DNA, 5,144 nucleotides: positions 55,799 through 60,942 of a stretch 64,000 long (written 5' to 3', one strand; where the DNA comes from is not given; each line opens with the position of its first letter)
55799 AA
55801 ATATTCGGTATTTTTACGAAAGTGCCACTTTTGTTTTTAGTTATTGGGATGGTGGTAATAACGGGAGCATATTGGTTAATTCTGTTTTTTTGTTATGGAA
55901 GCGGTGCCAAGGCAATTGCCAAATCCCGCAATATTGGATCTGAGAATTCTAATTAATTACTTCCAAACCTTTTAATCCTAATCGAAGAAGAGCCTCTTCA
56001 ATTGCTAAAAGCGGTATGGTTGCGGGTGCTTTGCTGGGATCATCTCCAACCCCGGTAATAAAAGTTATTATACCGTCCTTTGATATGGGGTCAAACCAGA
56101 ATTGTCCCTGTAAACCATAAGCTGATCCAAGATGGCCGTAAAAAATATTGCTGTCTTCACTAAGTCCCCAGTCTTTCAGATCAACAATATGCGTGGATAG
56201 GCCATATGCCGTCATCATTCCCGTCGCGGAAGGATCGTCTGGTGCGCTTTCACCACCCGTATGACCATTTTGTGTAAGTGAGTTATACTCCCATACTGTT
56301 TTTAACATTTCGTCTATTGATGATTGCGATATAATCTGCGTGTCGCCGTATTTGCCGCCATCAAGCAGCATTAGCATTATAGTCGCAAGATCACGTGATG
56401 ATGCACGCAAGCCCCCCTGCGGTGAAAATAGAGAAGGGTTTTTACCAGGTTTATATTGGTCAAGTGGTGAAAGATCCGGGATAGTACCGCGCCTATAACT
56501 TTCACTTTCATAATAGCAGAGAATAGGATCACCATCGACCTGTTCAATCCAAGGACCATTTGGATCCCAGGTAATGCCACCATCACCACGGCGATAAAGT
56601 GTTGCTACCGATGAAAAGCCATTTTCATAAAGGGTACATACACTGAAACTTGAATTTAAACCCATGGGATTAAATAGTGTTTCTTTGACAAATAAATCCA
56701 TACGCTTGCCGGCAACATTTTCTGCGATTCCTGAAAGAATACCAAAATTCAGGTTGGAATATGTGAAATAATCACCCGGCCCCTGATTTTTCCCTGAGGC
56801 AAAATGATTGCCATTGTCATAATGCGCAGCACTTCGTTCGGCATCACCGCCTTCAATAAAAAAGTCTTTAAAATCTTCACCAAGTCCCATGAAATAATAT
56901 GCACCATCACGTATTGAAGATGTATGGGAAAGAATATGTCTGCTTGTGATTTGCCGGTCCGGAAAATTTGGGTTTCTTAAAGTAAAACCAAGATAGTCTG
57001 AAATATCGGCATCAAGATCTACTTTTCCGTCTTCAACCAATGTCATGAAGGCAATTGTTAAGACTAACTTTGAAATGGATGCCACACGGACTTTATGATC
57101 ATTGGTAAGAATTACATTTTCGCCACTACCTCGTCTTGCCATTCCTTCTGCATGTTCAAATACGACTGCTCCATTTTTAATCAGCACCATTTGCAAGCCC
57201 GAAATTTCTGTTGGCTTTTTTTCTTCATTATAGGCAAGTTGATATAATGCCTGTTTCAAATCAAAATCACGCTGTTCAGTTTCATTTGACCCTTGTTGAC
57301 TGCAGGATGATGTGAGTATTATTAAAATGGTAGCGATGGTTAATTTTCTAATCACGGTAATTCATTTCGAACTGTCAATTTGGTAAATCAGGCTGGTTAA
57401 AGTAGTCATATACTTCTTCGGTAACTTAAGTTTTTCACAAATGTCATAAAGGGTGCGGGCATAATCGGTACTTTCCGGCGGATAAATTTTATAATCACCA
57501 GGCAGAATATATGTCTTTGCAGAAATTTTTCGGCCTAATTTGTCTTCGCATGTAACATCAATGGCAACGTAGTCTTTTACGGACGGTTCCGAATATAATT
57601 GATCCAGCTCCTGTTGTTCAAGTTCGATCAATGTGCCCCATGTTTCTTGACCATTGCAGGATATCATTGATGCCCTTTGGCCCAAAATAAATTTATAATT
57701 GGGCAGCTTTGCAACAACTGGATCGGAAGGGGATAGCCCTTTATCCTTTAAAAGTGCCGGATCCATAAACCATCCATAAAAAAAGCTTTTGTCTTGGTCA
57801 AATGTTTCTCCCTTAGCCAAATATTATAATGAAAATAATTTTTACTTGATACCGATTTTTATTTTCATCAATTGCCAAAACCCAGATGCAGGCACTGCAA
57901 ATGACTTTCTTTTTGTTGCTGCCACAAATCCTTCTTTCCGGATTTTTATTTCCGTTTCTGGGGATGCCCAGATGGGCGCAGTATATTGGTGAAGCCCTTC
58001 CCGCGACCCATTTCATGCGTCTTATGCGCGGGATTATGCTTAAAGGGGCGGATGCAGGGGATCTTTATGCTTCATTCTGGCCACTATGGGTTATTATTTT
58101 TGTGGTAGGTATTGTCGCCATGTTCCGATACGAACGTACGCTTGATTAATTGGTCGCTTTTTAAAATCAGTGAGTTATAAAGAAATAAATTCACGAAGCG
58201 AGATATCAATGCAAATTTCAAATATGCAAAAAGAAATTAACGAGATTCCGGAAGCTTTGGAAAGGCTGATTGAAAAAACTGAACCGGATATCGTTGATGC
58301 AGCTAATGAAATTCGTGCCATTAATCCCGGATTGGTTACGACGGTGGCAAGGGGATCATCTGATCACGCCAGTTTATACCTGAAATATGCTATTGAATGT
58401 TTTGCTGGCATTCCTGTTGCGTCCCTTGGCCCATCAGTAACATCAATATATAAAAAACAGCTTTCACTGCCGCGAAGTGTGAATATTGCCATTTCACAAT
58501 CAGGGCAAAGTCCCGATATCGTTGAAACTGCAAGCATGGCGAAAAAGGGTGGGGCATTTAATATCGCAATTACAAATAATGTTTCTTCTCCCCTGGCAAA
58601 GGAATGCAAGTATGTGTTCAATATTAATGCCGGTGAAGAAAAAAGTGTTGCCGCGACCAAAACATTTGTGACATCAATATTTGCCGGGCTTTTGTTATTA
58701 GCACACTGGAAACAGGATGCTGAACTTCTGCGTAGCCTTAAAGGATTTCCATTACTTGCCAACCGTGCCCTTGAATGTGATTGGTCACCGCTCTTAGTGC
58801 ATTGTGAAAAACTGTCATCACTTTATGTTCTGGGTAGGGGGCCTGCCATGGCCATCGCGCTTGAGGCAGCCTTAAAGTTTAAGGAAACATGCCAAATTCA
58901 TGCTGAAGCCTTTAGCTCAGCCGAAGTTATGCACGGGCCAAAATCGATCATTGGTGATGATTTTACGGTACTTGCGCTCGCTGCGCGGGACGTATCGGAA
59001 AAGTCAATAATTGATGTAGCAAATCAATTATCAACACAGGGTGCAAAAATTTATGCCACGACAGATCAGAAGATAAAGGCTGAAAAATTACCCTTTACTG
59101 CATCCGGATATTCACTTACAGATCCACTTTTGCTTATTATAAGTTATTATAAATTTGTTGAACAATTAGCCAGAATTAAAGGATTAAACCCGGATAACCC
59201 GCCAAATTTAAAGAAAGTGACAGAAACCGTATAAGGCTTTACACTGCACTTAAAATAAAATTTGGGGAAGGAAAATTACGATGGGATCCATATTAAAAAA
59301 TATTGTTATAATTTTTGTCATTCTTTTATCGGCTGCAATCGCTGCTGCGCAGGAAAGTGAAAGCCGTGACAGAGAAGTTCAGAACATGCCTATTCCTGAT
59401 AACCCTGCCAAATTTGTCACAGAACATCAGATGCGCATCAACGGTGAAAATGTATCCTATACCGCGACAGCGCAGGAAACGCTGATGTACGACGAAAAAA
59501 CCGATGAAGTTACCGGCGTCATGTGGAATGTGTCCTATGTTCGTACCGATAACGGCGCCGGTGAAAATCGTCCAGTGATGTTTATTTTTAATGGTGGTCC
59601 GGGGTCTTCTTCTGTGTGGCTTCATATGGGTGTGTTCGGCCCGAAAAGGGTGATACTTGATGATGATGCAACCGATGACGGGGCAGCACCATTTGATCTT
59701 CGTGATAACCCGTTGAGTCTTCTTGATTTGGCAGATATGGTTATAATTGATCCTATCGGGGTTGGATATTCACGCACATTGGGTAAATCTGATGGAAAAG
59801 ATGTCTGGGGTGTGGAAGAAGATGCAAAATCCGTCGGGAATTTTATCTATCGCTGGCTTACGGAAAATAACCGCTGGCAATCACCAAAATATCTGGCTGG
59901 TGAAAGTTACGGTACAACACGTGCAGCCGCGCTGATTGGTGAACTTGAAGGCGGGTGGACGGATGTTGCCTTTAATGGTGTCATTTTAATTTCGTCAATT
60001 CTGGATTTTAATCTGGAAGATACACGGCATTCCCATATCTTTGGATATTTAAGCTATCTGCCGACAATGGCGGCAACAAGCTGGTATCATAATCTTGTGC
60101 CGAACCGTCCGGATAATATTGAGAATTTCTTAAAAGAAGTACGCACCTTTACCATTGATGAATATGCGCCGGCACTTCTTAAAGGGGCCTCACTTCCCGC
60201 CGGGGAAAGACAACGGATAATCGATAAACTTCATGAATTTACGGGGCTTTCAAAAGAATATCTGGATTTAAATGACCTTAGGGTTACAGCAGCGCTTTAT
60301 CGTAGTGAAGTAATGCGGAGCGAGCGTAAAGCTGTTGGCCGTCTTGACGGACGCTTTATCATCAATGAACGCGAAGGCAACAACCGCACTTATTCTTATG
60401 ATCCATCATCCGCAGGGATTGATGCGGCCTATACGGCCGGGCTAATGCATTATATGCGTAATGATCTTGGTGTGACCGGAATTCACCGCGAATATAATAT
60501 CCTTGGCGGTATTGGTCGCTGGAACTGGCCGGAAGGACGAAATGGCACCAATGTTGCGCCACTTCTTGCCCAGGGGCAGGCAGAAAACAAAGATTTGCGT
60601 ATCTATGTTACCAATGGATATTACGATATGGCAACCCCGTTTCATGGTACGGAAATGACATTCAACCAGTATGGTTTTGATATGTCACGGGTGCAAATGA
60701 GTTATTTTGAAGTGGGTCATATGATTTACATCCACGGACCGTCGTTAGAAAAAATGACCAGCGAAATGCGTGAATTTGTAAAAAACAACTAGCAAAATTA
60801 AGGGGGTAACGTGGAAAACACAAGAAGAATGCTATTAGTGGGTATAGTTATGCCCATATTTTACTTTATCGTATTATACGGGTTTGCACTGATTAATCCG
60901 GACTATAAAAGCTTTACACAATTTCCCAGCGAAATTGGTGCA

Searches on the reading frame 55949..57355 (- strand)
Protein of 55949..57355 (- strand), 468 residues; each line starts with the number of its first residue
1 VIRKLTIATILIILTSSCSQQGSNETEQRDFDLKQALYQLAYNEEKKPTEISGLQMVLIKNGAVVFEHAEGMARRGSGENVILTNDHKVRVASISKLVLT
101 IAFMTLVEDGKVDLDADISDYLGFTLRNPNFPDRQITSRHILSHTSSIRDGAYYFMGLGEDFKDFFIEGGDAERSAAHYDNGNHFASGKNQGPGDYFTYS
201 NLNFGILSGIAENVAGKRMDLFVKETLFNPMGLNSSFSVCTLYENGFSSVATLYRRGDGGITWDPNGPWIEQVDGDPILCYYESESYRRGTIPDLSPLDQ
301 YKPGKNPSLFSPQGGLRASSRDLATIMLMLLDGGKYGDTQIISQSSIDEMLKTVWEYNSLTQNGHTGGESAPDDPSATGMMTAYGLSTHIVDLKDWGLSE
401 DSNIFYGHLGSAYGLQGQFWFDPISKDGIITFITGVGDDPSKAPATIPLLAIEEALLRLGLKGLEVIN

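Call 30: search_protein_families(library=pfam, proteins=[window:55949-57355:-], max_evalue=0.00001)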
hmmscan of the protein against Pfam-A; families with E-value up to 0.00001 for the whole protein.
window:55949-57355:- (468 aa): 1 family
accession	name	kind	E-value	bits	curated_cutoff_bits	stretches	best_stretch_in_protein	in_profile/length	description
PF00144.29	Beta-lactamase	-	4.9e-37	128.3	27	1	49-442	9-317/329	Beta-lactamase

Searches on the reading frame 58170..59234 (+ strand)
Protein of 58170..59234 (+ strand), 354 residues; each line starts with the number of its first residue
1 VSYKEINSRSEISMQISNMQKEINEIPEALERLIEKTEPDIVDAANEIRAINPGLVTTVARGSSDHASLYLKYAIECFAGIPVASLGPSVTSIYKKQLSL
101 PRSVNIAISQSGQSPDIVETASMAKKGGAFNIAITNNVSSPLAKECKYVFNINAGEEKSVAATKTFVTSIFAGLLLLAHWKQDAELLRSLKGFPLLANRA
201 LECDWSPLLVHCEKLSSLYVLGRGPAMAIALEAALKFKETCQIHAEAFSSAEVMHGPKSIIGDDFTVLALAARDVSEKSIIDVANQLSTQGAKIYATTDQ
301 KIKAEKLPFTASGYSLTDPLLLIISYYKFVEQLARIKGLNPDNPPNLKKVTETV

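Call 30: search_protein_families(library=pfam, proteins=[window:58170-59234:+], max_evalue=0.00001)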
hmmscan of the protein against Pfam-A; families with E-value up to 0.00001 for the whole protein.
window:58170-59234:+ (354 aa): 1 family
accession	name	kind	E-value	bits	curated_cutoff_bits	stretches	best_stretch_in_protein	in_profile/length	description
PF01380.27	SIS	-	4.7e-30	104.5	25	2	58-177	10-129/131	SIS domain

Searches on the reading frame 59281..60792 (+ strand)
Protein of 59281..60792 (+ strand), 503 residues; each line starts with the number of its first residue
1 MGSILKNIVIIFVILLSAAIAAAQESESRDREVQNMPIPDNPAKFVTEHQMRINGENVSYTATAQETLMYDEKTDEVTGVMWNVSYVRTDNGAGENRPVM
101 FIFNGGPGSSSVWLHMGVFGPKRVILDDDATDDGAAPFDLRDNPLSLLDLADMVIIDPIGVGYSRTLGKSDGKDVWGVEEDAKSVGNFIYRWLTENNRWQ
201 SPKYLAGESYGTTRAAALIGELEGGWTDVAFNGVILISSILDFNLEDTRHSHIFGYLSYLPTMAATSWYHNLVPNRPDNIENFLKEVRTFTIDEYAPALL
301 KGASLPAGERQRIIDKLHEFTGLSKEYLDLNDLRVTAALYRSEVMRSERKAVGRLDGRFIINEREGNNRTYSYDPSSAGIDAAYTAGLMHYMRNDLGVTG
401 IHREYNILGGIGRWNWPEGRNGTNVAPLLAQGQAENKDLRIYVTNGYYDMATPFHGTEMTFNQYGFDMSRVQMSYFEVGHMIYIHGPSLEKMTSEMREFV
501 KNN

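Call 30: search_protein_families(library=pfam, proteins=[window:59281-60792:+], max_evalue=0.00001)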
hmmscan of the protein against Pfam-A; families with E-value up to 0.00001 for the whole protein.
window:59281-60792:+ (503 aa): 1 family
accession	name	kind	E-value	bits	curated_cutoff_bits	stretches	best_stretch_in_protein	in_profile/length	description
PF00450.28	Peptidase_S10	-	2.8e-14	53.8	21.9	1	93-469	36-365/420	Serine carboxypeptidase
